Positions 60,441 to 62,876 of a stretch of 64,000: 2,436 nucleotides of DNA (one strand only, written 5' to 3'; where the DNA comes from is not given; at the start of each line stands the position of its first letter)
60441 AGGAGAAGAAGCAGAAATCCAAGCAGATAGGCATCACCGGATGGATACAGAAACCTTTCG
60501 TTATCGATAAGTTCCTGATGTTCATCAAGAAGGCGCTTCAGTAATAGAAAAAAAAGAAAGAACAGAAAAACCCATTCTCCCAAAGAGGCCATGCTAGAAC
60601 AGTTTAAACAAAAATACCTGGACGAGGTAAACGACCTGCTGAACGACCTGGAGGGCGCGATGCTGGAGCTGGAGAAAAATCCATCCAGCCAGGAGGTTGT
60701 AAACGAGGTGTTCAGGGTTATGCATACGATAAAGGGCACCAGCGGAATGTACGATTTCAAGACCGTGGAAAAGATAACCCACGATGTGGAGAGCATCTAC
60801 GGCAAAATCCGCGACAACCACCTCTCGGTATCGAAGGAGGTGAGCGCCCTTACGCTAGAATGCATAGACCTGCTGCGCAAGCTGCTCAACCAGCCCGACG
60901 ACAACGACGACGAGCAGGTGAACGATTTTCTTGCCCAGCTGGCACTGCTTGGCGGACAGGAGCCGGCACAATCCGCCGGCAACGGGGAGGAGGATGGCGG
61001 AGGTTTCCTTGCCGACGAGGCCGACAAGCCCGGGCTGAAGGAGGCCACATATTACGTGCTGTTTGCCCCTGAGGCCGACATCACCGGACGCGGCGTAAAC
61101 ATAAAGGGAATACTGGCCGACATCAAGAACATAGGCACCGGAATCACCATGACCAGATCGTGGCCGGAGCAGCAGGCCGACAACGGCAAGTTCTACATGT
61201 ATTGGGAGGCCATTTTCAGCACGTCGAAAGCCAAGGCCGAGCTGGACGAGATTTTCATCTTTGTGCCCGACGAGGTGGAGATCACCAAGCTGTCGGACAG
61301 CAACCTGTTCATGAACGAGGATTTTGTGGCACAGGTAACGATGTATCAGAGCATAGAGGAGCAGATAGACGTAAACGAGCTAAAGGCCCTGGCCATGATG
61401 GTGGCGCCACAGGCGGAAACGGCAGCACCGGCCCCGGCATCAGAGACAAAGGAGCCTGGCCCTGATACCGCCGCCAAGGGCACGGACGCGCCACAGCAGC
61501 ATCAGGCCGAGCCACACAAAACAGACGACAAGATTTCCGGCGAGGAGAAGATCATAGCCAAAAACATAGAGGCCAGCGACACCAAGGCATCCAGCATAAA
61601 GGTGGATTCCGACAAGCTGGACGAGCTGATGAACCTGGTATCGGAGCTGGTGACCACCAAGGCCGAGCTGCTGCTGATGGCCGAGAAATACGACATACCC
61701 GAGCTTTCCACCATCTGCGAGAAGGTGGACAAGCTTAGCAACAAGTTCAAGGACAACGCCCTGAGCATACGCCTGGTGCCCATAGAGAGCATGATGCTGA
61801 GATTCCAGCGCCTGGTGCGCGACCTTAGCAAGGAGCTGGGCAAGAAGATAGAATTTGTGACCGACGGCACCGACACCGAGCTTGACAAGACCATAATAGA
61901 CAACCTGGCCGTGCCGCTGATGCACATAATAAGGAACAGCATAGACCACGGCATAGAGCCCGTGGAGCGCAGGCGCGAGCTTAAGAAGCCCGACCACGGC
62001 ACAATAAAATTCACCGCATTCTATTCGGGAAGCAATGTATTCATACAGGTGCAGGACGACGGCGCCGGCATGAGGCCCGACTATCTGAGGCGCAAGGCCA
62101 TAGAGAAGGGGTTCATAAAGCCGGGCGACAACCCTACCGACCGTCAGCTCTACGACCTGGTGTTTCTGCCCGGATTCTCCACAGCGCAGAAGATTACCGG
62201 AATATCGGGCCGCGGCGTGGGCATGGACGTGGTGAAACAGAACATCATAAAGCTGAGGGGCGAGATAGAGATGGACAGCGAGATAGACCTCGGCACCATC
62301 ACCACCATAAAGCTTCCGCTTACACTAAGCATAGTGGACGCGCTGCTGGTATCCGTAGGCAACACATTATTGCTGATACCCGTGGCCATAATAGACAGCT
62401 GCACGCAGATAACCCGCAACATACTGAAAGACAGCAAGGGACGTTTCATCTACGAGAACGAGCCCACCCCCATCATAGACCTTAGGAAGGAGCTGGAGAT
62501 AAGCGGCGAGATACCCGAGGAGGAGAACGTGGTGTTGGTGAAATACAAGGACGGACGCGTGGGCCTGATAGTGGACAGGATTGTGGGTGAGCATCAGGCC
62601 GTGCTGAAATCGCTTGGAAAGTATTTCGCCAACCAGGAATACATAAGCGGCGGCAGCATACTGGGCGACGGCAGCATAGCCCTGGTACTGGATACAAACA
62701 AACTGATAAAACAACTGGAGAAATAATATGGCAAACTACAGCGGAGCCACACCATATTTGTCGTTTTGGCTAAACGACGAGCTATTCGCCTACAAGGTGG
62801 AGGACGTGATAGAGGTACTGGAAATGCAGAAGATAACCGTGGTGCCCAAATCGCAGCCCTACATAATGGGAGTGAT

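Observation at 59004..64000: Che-type chemosensory cluster in a T9SS/gliding-type Bacteroidota context: possible Frz-like control module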

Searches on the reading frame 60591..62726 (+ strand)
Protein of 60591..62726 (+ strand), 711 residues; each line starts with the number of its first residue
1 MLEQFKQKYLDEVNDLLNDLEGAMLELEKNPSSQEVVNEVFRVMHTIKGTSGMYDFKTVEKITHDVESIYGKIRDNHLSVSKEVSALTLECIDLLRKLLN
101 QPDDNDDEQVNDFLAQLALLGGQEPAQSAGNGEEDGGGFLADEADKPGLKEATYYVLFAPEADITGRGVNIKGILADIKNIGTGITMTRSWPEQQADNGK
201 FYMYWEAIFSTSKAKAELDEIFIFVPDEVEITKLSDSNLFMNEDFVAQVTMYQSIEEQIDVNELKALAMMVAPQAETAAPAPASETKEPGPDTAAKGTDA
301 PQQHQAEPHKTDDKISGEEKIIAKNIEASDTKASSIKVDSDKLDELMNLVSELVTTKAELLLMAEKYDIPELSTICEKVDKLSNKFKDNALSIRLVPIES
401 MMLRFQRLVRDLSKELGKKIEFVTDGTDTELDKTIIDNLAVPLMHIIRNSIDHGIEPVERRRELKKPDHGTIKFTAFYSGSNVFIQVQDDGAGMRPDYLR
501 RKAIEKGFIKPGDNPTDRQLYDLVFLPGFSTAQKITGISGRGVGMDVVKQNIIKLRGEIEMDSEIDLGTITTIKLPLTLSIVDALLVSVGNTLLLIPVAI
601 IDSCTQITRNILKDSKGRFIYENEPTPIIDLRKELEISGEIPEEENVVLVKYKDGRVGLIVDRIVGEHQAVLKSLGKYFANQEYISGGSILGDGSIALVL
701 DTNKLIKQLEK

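Call 6: search_protein_families(library=pfam, proteins=[window:60591-62726:+], max_evalue=0.01)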
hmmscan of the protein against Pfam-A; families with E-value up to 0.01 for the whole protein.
window:60591-62726:+ (711 aa): 5 families
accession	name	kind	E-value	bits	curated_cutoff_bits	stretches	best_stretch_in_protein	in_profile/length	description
PF01584.24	CheW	-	1.2e-20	74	23.5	1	584-709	2-137/138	CheW-like domain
PF02518.31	HATPase_c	-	2.3e-14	54.2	26.4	1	441-578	4-110/111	Histidine kinase-, DNA gyrase B-, and HSP90-like ATPase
PF01627.28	Hpt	-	5.4e-12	46.2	24.6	1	5-95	2-81/84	Hpt domain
PF02895.20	H-kinase_dim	-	6e-11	43.1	23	1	334-393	2-68/68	Signal transducing histidine kinase, homodimeric domain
PF19481.4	DUF6017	-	0.0051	17.5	27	0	300-359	17-75/148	Family of unknown function (DUF6017)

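Call 9: find_encoding_contigs(protein=window:60591-62726:+, flank=10000, max_places=6)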
Protein window:60591-62726:+ (711 aa): 1 contig read that carries it; 1 place shown.
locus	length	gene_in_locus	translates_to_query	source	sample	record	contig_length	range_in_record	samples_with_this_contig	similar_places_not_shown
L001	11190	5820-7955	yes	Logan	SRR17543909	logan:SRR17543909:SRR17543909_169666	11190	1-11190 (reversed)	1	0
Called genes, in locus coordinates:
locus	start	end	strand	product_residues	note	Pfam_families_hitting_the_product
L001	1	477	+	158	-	?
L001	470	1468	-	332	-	PF04443:LuxE (weak)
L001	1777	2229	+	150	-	PF00011:HSP20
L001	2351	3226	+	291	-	-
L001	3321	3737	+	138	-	-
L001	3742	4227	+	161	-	PF02631:RecX_HTH2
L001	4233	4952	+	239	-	PF07730:HisKA_3, PF02518:HATPase_c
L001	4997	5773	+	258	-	PF00072:Response_reg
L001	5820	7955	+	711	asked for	PF01627:Hpt, PF02895:H-kinase_dim, PF02518:HATPase_c, PF01584:CheW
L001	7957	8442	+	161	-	PF01584:CheW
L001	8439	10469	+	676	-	PF00015:MCPsignal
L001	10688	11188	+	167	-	?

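Call 13: find_homologous_proteins(query=window:60591-62726:+, max_evalue=1e-20)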
Query window:60591-62726:+ (711 aa): 5472 proteins with E <= 1e-20 among 8000 candidates; the best 120 are listed.
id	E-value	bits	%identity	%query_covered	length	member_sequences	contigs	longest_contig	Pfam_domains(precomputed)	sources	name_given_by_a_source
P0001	0.0e+0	1559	100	100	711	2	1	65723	PF02895.21,PF01584.25,PF02518.32,PF01627.29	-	-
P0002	0.0e+0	1272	84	100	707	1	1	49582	PF02895.21,PF01584.25,PF02518.32,PF01627.29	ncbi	-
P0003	0.0e+0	1237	81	100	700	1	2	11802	PF02895.21,PF01584.25,PF02518.32,PF01627.29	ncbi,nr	ncbi:MAG: chemotaxis protein CheA [Bacteroidales bacterium]|nr:chemotaxis protein CheA [Bacteroidale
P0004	0.0e+0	1231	80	100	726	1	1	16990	PF02895.21,PF01584.25,PF02518.32,PF01627.29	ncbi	-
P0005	0.0e+0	1224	80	100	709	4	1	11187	PF02895.21,PF01584.25,PF02518.32,PF01627.29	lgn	-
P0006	0.0e+0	1115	72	100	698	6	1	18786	PF02895.21,PF01584.25,PF02518.32,PF01627.29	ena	-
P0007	0.0e+0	1109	73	100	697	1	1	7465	PF02895.21,PF01584.25,PF02518.32,PF01627.29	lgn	-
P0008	0.0e+0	1104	72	100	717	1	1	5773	PF02895.21,PF01584.25,PF02518.32,PF01627.29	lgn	-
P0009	0.0e+0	1072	71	100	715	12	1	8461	PF02895.21,PF01584.25,PF02518.32,PF01627.29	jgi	-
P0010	0.0e+0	1068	70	100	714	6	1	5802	PF02895.21,PF01584.25,PF02518.32,PF01627.29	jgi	jgi:two-component system chemotaxis sensor kinase CheA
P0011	0.0e+0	1059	70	100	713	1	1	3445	PF02895.21,PF01584.25,PF02518.32,PF01627.29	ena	-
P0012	0.0e+0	1057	70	100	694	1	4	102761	PF02895.21,PF01584.25,PF02518.32,PF01627.29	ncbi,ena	-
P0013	0.0e+0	1054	69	100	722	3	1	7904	PF02895.21,PF01584.25,PF02518.32,PF01627.29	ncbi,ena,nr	ncbi:MAG: chemotaxis protein CheA [Bacteroidales bacterium]|nr:chemotaxis protein CheA [Bacteroidale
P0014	0.0e+0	1050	70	100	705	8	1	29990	PF02895.21,PF01584.25,PF02518.32,PF01627.29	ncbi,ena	-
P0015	0.0e+0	1041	69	100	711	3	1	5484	PF02895.21,PF01584.25,PF02518.32,PF01627.29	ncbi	-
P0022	0.0e+0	1025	68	100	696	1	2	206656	PF02895.21,PF01584.25,PF02518.32,PF01627.29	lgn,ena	-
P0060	8.0e-252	856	60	100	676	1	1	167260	PF02895.21,PF01584.25,PF02518.32,PF01627.29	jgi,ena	-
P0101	4.5e-227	774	54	100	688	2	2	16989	PF02895.21,PF01584.25,PF02518.32,PF01627.29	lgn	-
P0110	2.7e-190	652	47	100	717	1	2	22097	PF02895.21,PF01584.25,PF02518.32,PF01627.29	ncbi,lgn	-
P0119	1.1e-170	587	45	100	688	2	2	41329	PF02895.21,PF01584.25,PF02518.32,PF01627.29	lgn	-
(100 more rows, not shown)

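Call 15: find_related_loci(query=A1, collection=genome_contigs, flank=10000)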
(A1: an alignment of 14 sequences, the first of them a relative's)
Query A1 (711 aa) in genome_contigs; peptide patterns used: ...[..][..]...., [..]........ (x = any residue, [..] = any of these).
600 stretches matched a pattern (row limit reached: there are more); 600 encode a relative of the query (tblastn E <= 1e-3); the best 80 are kept; 80 distinct loci.
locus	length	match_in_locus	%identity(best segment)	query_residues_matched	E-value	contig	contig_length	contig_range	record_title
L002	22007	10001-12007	42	1-709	1e-167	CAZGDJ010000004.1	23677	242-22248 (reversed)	MAG TPA_asm: uncultured Rikenella sp. isolate SRP192927_co7_121 genome assembly, contig: NODE_3669_length_23677_cov_4.31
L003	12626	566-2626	41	1-708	5e-159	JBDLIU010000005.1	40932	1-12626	MAG: Bacteroidota bacterium isolate MAG054 MAG054_5, whole genome shotgun sequence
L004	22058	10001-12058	39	2-708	1e-147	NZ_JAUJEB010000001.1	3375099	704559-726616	Agaribacillus aureus strain BMA12 HFOEMNIK_1, whole genome shotgun sequence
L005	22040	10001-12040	37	2-711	1e-143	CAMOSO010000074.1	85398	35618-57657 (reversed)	MAG: uncultured Bacteroidales bacterium isolate SRR873609_bin.80_metaWRAP_v1.3_MAG genome assembly, contig: ERZ1756109_4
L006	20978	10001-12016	38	2-711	3e-143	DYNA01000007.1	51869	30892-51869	MAG TPA_asm: Paludibacter propionicigenes isolate SulCav_FS08_3_2_32_58 SulCav_FS08_3_149_length_51869_cov_34_064751, wh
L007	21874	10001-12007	37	1-710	3e-139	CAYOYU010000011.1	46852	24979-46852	MAG TPA_asm: uncultured Syntrophorhabdaceae bacterium isolate binchicken_co232_11 genome assembly, contig: NODE_1201_len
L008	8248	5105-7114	36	2-707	1e-138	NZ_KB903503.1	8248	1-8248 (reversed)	Flexithrix dorotheae DSM 6795 A3EMDRAFT_scaffold_74.75, whole genome shotgun sequence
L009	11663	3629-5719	37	1-711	1e-137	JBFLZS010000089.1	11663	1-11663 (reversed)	MAG: Nitrospirota bacterium isolate MAG117 MAG117_89, whole genome shotgun sequence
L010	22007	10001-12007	36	1-707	2e-135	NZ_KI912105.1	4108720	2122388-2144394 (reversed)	Alkaliflexus imshenetskii DSM 15055 strain Z-7010, DSM 15055 AlkimDRAFT_AIB.5, whole genome shotgun sequence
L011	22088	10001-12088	37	1-710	8e-134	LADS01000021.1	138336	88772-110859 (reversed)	MAG: Desulfobulbaceae bacterium BRH_c16a BRHa_1006570, whole genome shotgun sequence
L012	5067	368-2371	36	1-711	2e-133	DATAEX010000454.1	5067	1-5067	MAG TPA_asm: Bacteroidales bacterium isolate SMAG_U6788 k141_2007670, whole genome shotgun sequence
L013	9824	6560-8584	37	1-706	5e-132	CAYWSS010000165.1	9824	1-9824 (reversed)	MAG TPA_asm: uncultured Caldilineaceae bacterium isolate binchicken_co275_173 genome assembly, contig: NODE_11092_length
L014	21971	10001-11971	35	2-709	1e-131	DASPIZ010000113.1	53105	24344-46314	MAG TPA_asm: Ohtaekwangia sp. isolate SMAG_U11996 k141_384384, whole genome shotgun sequence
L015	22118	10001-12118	34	1-711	4e-131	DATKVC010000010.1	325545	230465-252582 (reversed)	MAG TPA_asm: Rectinemataceae bacterium isolate SMAG_U14123 k141_3142801, whole genome shotgun sequence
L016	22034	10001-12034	39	1-711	5e-157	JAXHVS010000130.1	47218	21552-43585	MAG: Bacteroidota bacterium isolate MAG83_tar_biofilm MAG83_130, whole genome shotgun sequence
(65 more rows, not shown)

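Call 28: find_encoding_contigs(protein=P0022, flank=10000, max_places=2)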
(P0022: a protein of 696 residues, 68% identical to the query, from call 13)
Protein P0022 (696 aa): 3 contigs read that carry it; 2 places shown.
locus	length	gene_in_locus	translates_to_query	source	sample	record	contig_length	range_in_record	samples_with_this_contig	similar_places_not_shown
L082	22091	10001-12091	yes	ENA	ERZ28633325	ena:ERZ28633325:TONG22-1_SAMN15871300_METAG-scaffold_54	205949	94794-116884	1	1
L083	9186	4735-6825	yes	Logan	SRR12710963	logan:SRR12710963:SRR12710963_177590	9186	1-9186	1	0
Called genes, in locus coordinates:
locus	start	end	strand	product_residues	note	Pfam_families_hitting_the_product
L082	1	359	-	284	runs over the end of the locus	PF04012:PspA_IM30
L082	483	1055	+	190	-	PF01381:HTH_3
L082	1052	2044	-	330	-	PF04443:LuxE (weak)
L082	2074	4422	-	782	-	-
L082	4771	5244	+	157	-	PF00011:HSP20, PF17886:ArsA_HSP20 (weak)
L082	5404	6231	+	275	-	-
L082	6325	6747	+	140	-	-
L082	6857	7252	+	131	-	PF02631:RecX_HTH2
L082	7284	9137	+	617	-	PF00072:Response_reg, PF00989:PAS (faint), PF12860:PAS_7 (faint), PF08448:PAS_4 (faint), PF13426:PAS_9 (weak), PF07730:HisKA_3, PF02518:HATPase_c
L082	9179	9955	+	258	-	PF00072:Response_reg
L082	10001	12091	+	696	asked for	PF01627:Hpt, PF02895:H-kinase_dim, PF02518:HATPase_c, PF01584:CheW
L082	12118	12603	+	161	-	PF01584:CheW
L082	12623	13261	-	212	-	PF01487:DHquinase_I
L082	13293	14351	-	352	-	PF00793:DAHP_synth_1, PF01817:CM_2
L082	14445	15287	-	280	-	PF03446:NAD_binding_2 (weak), PF03807:F420_oxidored, PF02153:PDH_N, PF20463:PDH_C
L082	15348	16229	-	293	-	PF00800:PDT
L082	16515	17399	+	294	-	PF00892:EamA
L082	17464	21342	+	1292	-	PF07494:Reg_prop (faint), PF08450:SGL (faint), PF07495:Y_Y_Y, PF07228:SpoIIE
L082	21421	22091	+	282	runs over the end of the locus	-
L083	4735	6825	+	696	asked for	PF01627:Hpt, PF02895:H-kinase_dim, PF02518:HATPase_c, PF01584:CheW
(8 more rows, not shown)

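Call 29: find_encoding_contigs(protein=P0060, flank=10000, max_places=2)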
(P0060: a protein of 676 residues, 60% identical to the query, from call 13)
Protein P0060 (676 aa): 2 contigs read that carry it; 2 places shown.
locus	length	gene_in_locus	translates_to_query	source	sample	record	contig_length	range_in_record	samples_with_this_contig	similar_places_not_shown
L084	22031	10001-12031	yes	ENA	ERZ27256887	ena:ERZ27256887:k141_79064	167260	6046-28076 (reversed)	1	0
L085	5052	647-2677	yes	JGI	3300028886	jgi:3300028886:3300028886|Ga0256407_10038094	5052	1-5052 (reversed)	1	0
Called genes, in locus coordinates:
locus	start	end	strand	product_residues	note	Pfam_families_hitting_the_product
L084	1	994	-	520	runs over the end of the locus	PF09820:AAA-ATPase_like, PF08011:PDDEXK_9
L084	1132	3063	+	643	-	PF00884:Sulfatase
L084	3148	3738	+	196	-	PF01502:PRA-CH, PF01503:PRA-PH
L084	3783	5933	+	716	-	PF10459:Peptidase_S46, PF00089:Trypsin (faint), PF13365:Trypsin_2 (faint)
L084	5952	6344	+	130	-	-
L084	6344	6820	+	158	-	PF21981:RecX_HTH3 (faint), PF02631:RecX_HTH2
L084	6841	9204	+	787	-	PF00072:Response_reg, PF00989:PAS (faint), PF08447:PAS_3 (faint), PF08448:PAS_4, PF13188:PAS_8 (faint), PF13426:PAS_9 (weak), PF07730:HisKA_3, PF02518:HATPase_c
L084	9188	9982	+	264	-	PF00072:Response_reg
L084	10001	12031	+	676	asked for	PF01627:Hpt, PF02895:H-kinase_dim, PF02518:HATPase_c, PF01584:CheW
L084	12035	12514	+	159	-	PF01584:CheW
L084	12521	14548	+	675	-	PF00672:HAMP (weak), PF00015:MCPsignal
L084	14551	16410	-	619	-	PF17201:Cache_3-Cache_2, PF17202:sCache_3_3, PF00015:MCPsignal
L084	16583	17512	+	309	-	PF04909:Amidohydro_2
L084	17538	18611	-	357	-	PF04055:Radical_SAM, PF13186:SPASM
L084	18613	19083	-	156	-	-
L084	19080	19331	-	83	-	-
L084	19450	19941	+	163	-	PF00929:RNase_T, PF16473:Rv2179c-like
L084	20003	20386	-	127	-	PF12844:HTH_19 (weak), PF01381:HTH_3, PF13443:HTH_26, PF13560:HTH_31 (weak)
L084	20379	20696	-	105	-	PF05015:HigB-like_toxin (weak)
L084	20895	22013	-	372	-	PF00735:Septin (weak), PF01926:MMR_HSR1, PF05128:DUF697 (weak)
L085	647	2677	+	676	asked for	PF01627:Hpt, PF02895:H-kinase_dim, PF02518:HATPase_c, PF01584:CheW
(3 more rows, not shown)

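Call 33: search_protein_families(library=pfam, proteins=[L010:8919-9236:+, L010:9250-9615:+, L010:9625-9954:+, L010:12078-12527:+, L010:13041-13907:+, L010:13945-14844:+, L010:14854-15324:+, L010:15395-16474:+, L010:16523-18409:+, L010:18424-19272:+], max_evalue=0.001)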
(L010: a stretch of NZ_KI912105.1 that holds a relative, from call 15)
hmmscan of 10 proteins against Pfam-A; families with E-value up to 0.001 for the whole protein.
L010:8919-9236:+ (105 aa): 1 family
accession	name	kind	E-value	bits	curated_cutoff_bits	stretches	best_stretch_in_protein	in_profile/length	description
PF01740.26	STAS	-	3.3e-07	30.5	22.6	1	7-99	2-95/106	STAS domain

L010:9250-9615:+ (121 aa): 2 families
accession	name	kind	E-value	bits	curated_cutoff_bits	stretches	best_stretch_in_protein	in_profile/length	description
PF00072.30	Response_reg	-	1.4e-27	96.5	30.2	1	5-116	1-110/111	Response regulator receiver domain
PF23198.2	PDE8A_N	-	0.00017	22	29.6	1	3-91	11-100/147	PDE8A-like, N-terminal domain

L010:9625-9954:+ (109 aa): 1 family
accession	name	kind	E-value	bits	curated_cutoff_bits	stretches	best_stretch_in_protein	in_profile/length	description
PF01627.28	Hpt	-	6.9e-07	29.9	24.6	1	5-96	2-81/84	Hpt domain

L010:12078-12527:+ (149 aa): 1 family
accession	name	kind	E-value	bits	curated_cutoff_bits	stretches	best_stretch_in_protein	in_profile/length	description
PF01584.24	CheW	-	1.1e-27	96.8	23.5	1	8-146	2-136/138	CheW-like domain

L010:13041-13907:+ (288 aa): 7 families
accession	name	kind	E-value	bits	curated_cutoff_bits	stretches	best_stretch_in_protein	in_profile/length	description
PF01739.24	CheR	-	3.7e-60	203.2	27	1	89-281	1-190/195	CheR methyltransferase, SAM binding domain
PF03705.20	CheR_N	-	2.6e-12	46.7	27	1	21-68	1-48/53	CheR methyltransferase, all-alpha domain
PF13649.12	Methyltransf_25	-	7.2e-07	30.2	27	0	224-260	61-97/97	Methyltransferase domain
PF08242.18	Methyltransf_12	-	1e-06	29.8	30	1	151-262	20-98/98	Methyltransferase domain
PF08241.18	Methyltransf_11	-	5.4e-06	27.4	21.2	1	225-264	58-95/95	Methyltransferase domain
PF13847.12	Methyltransf_31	-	4.9e-05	23.5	27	0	225-268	72-113/145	Methyltransferase domain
PF13489.12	Methyltransf_23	-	0.00052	20.2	27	1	117-264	21-116/164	Methyltransferase domain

L010:13945-14844:+ (299 aa): 3 families
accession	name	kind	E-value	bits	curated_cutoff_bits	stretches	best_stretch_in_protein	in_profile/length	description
PF02518.31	HATPase_c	-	7.8e-27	94.4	26.4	1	166-276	2-110/111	Histidine kinase-, DNA gyrase B-, and HSP90-like ATPase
PF13581.12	HATPase_c_2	-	1.2e-05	25.7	27.4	1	165-268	27-122/127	Histidine kinase-like ATPase domain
PF14501.12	HATPase_c_5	-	1.3e-05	25.5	22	1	170-263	6-92/102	GHKL domain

L010:14854-15324:+ (156 aa): 1 family
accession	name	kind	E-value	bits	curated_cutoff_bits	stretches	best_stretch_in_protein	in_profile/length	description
PF03975.18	CheD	-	1.1e-28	100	25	1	49-149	1-107/108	CheD chemotactic sensory transduction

L010:15395-16474:+ (359 aa): 2 families
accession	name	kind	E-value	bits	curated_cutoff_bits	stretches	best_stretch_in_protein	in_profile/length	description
PF01339.22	CheB_methylest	-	2.4e-64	216.7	24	1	176-353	1-173/174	CheB methylesterase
PF00072.30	Response_reg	-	2.9e-23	82.6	30.2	1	7-110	1-101/111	Response regulator receiver domain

L010:16523-18409:+ (628 aa): 7 families
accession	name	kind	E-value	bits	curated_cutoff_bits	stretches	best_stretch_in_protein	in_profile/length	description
PF13426.13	PAS_9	-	2.5e-23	82.7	27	2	380-473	10-103/103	PAS domain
PF00989.32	PAS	-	3.8e-20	72.4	22.6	2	373-466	13-108/113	PAS fold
PF08448.16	PAS_4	-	1.4e-12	48.3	23.1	1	375-475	9-109/110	PAS fold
PF08447.18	PAS_3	-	2.4e-11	44.2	25.6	1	384-465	2-86/89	PAS fold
PF13185.12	GAF_2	-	2.2e-10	41.3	28.6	1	173-310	3-135/136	GAF domain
PF01590.32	GAF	-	1.8e-08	35.4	22.4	1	173-310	1-133/133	GAF domain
PF13188.13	PAS_8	-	7.5e-06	26.1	21.8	0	516-555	6-42/65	PAS domain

L010:18424-19272:+ (282 aa): 5 families
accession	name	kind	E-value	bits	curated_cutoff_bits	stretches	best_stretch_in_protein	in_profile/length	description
PF01739.24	CheR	-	8.4e-39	133.5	27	1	72-264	1-185/195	CheR methyltransferase, SAM binding domain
PF08242.18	Methyltransf_12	-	2.4e-07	31.8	30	0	172-248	64-97/98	Methyltransferase domain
PF13649.12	Methyltransf_25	-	9.6e-07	29.8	27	0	194-247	46-97/97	Methyltransferase domain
PF13847.12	Methyltransf_31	-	1.4e-06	28.5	27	0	196-255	55-113/145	Methyltransferase domain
PF08241.18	Methyltransf_11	-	2e-05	25.6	21.2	0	194-250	43-94/95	Methyltransferase domain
